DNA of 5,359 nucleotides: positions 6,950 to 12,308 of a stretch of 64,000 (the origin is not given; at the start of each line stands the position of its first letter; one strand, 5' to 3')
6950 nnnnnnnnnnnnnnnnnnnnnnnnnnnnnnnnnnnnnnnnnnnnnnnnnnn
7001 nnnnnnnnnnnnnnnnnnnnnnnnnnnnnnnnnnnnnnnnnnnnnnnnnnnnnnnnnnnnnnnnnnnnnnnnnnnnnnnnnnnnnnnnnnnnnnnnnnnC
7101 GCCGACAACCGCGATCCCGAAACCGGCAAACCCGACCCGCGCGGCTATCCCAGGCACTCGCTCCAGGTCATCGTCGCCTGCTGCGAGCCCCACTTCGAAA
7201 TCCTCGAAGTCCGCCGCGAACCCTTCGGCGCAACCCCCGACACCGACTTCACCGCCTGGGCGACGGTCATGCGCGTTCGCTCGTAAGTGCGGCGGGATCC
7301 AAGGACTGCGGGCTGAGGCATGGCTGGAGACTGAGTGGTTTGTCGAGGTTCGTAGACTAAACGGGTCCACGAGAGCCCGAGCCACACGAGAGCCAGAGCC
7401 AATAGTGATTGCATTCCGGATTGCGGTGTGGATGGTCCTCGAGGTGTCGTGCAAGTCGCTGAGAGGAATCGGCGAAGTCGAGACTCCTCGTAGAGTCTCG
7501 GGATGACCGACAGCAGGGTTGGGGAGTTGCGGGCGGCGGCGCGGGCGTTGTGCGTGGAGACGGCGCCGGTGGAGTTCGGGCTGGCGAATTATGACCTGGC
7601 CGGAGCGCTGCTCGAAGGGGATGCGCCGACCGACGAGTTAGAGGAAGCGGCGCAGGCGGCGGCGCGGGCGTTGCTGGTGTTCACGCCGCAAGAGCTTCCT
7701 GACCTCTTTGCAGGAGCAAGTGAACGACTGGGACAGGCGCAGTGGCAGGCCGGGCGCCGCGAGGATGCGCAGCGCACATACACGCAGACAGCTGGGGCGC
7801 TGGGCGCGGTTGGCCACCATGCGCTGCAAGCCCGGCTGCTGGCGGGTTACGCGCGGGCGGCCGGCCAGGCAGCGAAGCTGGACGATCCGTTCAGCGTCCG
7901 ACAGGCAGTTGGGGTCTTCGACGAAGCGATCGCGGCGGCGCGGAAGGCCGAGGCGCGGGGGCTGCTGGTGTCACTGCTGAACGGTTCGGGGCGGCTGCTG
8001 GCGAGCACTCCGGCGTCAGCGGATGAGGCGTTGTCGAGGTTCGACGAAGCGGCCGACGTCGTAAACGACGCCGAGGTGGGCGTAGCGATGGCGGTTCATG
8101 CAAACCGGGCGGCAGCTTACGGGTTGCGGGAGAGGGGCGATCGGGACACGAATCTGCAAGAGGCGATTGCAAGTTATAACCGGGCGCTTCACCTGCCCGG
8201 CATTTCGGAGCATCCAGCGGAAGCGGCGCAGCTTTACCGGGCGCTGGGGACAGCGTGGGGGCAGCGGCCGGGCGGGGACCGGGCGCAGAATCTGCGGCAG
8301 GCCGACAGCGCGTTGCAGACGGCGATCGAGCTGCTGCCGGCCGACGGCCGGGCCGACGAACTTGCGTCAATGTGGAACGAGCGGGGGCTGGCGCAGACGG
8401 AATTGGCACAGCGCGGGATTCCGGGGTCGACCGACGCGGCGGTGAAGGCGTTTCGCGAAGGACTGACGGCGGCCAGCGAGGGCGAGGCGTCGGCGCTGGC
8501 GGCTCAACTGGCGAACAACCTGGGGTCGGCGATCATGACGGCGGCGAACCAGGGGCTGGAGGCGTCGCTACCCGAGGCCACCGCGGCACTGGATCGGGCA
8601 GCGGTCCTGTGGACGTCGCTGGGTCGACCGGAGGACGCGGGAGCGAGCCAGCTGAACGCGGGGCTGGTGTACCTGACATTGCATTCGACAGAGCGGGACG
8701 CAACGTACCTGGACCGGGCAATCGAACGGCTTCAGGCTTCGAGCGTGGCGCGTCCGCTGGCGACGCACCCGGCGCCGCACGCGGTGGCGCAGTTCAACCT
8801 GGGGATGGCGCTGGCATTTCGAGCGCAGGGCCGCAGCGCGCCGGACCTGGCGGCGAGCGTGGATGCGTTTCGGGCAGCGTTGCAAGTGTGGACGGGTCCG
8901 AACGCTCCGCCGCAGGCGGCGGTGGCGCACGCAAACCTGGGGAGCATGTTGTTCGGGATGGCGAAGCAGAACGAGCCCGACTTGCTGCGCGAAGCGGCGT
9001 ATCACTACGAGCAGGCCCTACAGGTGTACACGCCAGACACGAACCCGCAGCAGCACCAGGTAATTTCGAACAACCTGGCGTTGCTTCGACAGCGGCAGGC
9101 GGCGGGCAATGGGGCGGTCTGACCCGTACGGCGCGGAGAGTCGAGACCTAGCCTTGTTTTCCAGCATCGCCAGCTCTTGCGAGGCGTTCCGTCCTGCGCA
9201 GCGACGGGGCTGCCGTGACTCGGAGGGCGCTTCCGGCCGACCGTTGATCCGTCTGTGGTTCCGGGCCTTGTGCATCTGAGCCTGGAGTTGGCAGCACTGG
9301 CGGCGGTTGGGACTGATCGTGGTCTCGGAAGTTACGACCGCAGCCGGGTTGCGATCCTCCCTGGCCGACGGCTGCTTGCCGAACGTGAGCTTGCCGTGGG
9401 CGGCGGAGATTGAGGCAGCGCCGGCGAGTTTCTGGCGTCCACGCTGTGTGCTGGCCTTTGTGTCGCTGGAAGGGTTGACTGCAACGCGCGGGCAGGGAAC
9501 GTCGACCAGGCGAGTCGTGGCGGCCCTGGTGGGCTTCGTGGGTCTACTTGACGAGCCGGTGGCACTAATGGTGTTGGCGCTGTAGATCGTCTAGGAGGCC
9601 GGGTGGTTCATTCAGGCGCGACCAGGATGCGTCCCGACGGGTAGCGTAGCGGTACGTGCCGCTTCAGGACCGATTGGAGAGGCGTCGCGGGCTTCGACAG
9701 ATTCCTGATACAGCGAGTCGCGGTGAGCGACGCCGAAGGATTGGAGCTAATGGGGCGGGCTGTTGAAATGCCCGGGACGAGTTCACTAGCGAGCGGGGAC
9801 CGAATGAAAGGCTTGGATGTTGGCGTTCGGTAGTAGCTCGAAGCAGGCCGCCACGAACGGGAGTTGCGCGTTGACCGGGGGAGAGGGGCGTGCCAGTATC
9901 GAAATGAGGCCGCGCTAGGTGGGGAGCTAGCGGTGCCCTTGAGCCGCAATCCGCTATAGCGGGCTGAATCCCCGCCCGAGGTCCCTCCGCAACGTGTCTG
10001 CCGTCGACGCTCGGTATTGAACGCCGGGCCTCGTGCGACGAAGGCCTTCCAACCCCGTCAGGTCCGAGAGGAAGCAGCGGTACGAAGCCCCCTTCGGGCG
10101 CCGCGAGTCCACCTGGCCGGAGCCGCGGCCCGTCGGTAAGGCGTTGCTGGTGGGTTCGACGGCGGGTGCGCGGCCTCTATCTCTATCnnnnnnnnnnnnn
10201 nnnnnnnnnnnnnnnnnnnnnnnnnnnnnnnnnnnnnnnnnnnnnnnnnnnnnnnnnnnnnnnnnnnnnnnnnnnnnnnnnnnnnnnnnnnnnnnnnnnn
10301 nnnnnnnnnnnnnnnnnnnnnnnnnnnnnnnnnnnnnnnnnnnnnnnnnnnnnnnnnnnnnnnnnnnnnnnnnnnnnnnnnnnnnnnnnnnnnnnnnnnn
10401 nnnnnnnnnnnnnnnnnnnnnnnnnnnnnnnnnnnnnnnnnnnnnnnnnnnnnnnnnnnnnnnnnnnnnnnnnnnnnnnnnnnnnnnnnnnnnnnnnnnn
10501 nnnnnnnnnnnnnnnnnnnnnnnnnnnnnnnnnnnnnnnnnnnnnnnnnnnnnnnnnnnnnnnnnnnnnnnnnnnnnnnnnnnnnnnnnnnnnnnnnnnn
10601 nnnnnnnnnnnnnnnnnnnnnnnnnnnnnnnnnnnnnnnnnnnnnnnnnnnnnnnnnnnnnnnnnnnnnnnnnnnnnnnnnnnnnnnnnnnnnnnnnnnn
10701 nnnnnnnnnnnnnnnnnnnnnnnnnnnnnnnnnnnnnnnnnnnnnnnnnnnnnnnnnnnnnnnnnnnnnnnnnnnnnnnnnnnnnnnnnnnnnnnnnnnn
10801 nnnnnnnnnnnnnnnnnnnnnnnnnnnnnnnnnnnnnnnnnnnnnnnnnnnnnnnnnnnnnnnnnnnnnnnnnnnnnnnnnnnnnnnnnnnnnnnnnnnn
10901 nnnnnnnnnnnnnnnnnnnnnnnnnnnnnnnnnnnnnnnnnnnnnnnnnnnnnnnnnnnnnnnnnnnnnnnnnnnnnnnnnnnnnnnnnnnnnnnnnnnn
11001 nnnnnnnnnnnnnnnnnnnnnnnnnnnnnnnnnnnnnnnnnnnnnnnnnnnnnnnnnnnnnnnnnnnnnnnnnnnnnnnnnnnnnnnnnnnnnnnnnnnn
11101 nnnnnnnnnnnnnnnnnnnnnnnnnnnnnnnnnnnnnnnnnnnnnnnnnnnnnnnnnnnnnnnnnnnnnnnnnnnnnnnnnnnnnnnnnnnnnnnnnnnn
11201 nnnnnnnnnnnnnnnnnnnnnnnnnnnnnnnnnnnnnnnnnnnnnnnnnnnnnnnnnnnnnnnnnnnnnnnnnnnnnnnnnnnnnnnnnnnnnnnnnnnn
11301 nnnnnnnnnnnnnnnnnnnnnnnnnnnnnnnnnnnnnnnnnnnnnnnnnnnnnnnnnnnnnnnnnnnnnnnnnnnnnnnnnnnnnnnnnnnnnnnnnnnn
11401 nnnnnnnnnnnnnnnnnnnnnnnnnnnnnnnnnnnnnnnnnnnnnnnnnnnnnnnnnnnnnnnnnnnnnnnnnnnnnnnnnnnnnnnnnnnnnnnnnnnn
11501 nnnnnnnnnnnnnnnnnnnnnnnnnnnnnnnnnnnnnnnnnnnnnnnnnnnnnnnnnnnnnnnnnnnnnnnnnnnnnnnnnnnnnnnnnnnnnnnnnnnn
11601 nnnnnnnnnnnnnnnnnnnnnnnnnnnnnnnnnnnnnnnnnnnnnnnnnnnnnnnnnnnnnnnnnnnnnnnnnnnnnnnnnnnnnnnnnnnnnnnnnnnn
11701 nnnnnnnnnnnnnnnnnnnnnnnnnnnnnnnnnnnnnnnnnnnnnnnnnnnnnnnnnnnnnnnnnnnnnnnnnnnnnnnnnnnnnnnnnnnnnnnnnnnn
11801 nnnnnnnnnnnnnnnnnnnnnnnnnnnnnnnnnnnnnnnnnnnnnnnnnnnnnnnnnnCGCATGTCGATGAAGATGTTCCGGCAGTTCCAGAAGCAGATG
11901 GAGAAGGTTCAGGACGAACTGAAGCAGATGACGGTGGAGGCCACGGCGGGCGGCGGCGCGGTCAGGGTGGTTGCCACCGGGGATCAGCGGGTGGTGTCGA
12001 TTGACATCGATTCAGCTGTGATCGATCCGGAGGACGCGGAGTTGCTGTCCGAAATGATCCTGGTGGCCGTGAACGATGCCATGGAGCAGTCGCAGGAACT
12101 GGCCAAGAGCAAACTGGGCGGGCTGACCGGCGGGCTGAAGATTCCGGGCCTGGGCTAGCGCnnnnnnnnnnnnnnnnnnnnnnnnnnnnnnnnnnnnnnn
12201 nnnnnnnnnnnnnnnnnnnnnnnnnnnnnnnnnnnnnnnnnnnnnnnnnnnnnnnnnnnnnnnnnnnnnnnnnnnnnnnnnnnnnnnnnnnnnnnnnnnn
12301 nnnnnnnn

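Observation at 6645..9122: Abrupt inversion of third-codon-position strand bias inside the 216-bp gap 7287-7502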

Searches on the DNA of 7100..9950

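Call 75: search_rna_families(source=window, start=7100, end=9950, threshold=evalue, max_evalue=1)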
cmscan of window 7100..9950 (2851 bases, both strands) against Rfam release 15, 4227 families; matches with E-value up to 1: 1.
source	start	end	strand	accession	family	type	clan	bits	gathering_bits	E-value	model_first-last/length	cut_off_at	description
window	9910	9950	+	RF01854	Bacteria_large_SRP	Gene;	CL00003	28.1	60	0.13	1-41/256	3'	Bacterial large signal recognition particle RNA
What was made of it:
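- Tried and rejected: A permissive threshold on 7100-9950 returned only the SRP RNA (call 75).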

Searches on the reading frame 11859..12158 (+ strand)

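Call 5: search_protein_families(library=pfam, proteins=[window:11859-12158:+], max_evalue=0.01)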
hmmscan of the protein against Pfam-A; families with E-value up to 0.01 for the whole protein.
window:11859-12158:+ (99 aa): 1 family
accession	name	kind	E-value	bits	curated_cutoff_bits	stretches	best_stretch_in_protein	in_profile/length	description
PF02575.21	YbaB_DNA_bd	-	1.7e-30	105.4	25.5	1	4-93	1-90/91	YbaB/EbfC DNA-binding family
